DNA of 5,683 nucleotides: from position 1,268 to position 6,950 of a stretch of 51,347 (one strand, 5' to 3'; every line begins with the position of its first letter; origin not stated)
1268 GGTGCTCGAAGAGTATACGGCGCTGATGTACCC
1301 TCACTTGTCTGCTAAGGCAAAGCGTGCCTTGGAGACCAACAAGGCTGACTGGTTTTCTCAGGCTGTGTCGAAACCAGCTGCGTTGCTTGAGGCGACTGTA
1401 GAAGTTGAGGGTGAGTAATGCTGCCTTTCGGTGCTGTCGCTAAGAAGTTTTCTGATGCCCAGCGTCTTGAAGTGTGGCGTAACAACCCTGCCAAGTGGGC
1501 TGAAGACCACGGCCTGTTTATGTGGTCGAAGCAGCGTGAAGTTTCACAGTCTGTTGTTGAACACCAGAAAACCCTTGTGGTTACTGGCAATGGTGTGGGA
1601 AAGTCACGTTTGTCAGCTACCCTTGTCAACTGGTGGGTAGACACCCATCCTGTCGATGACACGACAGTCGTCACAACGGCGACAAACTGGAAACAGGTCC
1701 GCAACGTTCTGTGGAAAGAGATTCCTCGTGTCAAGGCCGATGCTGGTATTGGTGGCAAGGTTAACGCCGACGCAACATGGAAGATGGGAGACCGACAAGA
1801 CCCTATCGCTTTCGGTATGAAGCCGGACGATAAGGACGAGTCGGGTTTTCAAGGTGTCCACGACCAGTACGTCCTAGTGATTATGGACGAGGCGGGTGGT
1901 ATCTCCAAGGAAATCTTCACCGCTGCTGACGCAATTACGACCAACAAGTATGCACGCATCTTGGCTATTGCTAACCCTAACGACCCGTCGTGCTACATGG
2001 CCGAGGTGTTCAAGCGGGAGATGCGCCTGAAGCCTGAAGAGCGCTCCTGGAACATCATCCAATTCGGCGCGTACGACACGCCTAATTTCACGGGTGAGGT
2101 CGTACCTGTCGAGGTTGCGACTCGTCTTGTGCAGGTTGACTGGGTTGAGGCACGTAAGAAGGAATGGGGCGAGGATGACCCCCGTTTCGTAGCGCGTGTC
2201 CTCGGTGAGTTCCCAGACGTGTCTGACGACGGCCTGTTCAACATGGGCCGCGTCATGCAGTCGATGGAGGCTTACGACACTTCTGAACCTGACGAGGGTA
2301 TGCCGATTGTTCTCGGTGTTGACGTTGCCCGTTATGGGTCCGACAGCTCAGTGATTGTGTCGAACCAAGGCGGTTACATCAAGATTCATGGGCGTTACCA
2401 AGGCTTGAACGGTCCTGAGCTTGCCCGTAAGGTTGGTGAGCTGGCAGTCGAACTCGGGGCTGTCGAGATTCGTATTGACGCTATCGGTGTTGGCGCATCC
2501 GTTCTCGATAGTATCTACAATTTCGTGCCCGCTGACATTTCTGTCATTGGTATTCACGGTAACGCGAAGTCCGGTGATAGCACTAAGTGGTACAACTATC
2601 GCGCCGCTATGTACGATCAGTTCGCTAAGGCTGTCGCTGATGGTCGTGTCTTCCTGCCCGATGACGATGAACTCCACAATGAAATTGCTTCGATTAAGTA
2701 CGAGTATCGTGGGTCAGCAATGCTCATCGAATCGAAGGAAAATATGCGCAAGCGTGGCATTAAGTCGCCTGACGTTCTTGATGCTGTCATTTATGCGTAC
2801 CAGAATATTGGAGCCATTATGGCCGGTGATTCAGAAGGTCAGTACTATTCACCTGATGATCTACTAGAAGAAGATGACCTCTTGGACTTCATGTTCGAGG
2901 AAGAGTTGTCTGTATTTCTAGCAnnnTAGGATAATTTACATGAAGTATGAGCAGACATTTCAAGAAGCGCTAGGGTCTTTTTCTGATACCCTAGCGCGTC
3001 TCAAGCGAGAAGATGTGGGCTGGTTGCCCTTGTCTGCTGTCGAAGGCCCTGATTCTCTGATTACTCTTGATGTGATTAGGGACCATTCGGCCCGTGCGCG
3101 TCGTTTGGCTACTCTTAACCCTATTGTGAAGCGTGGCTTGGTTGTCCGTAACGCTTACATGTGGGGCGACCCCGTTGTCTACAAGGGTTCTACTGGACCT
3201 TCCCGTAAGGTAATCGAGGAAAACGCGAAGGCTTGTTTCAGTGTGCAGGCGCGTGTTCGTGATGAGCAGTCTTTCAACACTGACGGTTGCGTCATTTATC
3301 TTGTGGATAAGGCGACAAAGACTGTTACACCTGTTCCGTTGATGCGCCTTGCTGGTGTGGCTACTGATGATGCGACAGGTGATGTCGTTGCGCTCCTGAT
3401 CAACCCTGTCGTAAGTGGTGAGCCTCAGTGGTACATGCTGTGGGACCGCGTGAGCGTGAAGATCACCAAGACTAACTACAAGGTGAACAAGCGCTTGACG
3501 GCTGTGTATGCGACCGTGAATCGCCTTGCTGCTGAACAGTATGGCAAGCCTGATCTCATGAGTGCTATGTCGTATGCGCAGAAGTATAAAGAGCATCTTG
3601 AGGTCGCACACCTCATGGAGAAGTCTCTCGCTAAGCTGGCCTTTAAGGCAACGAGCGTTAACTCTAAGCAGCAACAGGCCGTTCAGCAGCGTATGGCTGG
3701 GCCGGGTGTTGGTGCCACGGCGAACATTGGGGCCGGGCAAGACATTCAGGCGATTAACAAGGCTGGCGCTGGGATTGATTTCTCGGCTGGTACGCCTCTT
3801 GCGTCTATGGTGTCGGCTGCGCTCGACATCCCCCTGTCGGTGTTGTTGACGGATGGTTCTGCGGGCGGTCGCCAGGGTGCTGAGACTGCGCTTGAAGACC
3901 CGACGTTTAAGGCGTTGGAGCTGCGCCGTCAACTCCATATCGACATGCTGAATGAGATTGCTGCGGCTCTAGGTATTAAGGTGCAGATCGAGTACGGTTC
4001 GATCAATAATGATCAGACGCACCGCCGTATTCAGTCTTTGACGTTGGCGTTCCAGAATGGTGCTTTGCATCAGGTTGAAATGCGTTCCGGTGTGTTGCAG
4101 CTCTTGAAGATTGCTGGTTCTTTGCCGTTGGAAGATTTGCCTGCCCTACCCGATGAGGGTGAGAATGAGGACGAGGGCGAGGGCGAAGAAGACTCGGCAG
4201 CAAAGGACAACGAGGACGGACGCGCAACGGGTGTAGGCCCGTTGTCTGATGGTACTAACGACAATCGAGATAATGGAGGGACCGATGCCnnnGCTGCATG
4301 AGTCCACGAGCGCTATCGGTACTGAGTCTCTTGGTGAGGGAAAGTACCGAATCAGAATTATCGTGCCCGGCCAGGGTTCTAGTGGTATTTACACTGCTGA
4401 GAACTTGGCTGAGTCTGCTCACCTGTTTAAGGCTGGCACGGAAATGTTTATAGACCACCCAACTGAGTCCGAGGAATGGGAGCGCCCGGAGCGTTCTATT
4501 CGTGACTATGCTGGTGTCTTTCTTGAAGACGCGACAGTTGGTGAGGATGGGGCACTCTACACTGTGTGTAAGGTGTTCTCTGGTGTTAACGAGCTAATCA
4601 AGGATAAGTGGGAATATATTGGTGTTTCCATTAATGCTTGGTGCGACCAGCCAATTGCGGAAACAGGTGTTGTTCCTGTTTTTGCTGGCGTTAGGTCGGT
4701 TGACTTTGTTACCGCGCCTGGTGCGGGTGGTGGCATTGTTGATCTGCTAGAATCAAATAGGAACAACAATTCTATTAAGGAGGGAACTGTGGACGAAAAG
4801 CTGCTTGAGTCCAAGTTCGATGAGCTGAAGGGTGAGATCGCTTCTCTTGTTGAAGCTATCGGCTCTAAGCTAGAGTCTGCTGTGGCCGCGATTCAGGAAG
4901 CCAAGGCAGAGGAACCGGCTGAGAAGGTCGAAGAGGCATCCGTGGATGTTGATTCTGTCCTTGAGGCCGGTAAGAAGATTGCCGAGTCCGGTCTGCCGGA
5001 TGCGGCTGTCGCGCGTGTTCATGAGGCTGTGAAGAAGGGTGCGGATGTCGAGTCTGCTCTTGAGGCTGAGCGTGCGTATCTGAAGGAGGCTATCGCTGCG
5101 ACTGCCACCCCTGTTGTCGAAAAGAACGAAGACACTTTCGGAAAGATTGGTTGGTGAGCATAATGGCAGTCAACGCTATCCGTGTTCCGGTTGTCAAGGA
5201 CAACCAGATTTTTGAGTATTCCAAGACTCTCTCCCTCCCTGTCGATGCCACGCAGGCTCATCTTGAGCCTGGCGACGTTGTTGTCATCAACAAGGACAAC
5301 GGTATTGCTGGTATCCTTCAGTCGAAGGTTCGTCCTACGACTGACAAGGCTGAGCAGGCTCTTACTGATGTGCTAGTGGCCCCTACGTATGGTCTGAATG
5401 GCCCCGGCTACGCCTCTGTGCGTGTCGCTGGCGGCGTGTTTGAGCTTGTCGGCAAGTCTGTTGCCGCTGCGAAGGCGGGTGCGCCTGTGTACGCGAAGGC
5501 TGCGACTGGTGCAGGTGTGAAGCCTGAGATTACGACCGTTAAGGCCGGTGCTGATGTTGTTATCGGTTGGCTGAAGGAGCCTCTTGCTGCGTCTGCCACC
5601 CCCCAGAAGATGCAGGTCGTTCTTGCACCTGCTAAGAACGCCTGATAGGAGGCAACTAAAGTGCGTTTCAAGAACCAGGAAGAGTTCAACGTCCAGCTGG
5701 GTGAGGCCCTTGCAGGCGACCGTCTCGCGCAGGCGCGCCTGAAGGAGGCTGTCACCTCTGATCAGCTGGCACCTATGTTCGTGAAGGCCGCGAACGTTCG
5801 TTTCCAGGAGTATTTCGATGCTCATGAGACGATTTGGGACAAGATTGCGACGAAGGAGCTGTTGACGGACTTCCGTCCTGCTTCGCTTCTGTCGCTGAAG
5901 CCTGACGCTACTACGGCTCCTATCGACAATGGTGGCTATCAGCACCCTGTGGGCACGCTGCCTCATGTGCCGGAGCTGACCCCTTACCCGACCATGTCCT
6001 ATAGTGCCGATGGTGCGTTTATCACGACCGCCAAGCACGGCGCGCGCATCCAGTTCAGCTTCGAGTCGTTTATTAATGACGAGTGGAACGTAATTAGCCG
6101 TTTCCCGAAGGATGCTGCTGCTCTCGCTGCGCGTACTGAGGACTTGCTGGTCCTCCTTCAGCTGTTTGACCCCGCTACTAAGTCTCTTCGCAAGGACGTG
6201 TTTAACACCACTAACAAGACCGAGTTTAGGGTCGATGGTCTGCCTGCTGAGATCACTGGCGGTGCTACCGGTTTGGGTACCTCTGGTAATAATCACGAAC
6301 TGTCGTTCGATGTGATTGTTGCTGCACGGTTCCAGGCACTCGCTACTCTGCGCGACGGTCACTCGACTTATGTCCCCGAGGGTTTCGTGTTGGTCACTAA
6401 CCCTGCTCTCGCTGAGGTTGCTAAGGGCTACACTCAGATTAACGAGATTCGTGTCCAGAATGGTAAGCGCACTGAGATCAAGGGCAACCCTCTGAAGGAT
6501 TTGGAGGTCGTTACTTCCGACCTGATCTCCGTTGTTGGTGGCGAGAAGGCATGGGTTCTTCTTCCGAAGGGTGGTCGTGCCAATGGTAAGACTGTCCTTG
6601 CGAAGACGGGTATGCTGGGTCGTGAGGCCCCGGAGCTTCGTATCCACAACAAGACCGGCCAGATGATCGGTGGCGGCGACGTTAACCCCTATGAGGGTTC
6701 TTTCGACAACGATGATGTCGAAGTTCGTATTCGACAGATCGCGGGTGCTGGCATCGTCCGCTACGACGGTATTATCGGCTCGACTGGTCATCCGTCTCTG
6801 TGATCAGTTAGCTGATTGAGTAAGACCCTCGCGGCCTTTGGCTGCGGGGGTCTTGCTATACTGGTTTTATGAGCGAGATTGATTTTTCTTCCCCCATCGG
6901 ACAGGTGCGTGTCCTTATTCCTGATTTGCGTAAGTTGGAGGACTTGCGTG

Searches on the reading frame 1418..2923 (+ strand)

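Call 54: search_protein_families(library=phrogs, proteins=[window:1418-2923:+], max_evalue=0.00001)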
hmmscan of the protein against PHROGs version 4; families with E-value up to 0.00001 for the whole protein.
window:1418-2923:+ (502 aa): 2 families
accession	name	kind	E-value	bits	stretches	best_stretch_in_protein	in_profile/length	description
phrog_2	-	head and packaging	6e-30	105.6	1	21-463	251-591/807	terminase large subunit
phrog_5902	-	unknown function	7.4e-22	79.1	1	35-320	34-309/359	-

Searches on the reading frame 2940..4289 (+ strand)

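Call 54: search_protein_families(library=phrogs, proteins=[window:2940-4289:+], max_evalue=0.00001)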
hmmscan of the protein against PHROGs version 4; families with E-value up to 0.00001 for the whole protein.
window:2940-4289:+ (450 aa): 1 family
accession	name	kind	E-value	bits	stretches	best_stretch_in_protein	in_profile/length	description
phrog_10963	-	head and packaging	2.2e-70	238.8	2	178-445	227-497/503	portal protein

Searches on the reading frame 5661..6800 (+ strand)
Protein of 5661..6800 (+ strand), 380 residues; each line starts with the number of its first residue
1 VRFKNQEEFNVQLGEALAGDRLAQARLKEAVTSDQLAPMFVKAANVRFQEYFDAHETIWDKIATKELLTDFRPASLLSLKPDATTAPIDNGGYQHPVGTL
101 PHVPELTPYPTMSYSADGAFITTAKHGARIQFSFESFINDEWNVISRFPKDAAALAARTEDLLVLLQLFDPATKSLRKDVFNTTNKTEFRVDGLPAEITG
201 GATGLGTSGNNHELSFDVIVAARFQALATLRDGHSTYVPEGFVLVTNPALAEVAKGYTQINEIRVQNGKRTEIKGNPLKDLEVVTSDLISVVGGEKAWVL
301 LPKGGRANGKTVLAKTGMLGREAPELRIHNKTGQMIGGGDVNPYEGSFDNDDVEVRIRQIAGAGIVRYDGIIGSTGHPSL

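Call 54: search_protein_families(library=phrogs, proteins=[window:5661-6800:+], max_evalue=0.00001)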
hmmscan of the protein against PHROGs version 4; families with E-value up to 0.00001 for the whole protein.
window:5661-6800:+ (380 aa): 2 families
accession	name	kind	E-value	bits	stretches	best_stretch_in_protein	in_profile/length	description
phrog_133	-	head and packaging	3.7e-28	99.5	1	21-376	370-667/668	head maturation protease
phrog_4523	-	head and packaging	1.7e-07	31.3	0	28-168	354-478/644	major head and protease protein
